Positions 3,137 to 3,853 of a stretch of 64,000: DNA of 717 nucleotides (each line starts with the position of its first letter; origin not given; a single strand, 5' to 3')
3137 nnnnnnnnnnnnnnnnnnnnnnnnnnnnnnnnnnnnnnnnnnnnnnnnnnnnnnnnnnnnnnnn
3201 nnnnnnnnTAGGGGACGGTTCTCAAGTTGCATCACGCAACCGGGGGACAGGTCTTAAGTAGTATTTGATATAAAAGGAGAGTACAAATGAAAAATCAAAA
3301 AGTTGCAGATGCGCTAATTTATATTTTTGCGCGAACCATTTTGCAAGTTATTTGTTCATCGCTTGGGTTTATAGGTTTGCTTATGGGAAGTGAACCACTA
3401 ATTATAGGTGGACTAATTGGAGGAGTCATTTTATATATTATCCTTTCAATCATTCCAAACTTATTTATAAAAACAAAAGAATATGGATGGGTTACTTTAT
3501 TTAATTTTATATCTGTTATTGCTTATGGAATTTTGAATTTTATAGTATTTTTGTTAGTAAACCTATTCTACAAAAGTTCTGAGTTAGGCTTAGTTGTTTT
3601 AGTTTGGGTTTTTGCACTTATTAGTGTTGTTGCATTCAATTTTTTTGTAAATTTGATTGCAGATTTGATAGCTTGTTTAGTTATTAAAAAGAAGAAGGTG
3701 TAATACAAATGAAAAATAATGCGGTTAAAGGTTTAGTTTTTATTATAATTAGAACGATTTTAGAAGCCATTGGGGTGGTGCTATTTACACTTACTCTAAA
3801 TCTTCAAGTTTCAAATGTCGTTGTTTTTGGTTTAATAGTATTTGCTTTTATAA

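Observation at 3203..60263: Very dense family of 28-29-nt palindromic intergenic repeats arranged in 32-bp-period arrays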

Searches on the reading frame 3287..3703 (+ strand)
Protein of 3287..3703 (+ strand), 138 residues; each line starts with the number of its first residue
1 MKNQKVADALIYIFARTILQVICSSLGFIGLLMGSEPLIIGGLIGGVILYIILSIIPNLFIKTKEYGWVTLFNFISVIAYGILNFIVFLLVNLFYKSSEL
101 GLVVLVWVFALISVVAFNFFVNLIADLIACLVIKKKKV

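Call 62: search_protein_families(library=pfam, proteins=[window:3287-3703:+], max_evalue=0.00001)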
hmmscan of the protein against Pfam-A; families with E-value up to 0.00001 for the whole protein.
window:3287-3703:+ (138 aa): 0 families
